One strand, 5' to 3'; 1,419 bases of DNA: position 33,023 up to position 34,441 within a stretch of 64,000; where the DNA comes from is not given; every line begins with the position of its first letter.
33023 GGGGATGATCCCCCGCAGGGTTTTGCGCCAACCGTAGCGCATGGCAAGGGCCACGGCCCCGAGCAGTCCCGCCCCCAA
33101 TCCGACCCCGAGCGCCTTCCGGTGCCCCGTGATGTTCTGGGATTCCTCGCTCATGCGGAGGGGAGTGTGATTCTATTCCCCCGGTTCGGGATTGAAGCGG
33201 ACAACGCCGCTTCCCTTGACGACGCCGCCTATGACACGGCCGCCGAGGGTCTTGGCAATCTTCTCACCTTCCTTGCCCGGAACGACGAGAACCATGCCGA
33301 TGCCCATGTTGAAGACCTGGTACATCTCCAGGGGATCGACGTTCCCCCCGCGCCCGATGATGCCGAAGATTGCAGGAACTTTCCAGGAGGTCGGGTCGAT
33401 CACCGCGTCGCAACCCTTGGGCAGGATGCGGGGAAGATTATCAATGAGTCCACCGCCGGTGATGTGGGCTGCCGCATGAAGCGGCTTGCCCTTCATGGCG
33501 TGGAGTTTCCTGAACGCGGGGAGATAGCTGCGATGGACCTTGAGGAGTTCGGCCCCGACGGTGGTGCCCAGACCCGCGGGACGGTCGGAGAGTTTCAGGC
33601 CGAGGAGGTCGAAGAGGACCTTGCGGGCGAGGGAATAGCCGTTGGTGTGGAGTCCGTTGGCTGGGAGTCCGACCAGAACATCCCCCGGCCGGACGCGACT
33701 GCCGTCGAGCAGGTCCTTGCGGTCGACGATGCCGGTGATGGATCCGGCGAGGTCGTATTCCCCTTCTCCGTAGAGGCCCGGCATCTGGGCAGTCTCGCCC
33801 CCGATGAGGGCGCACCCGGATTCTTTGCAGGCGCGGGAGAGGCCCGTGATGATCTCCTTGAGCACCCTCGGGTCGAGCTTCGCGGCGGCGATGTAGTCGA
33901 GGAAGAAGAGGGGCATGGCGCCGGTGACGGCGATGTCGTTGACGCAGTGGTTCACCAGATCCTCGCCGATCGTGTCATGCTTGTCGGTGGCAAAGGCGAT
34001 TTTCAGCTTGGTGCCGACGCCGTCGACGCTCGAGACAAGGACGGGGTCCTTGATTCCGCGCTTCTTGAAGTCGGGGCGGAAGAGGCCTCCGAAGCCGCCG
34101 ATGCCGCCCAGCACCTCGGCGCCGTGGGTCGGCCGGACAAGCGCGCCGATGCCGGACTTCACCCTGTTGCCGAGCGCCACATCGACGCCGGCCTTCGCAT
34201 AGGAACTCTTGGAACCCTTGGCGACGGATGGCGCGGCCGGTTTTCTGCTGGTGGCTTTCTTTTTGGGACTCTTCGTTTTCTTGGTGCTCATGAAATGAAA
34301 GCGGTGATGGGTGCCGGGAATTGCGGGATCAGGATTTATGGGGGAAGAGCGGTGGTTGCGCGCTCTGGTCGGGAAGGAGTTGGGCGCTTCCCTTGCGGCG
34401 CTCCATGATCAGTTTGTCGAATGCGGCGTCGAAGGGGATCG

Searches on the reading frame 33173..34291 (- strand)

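Call 105: search_protein_families(library=pfam, proteins=[window:33173-34291:-], max_evalue=0.001)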
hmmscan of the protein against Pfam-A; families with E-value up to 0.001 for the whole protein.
window:33173-34291:- (372 aa): 2 families
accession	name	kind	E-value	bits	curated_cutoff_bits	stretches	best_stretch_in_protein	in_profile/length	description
PF00586.29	AIRS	-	2.6e-24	86.2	24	1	84-189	14-112/112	AIR synthase related protein, N-terminal domain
PF02769.27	AIRS_C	-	3.5e-24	86.2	23.1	1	201-362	1-150/156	AIR synthase related protein, C-terminal domain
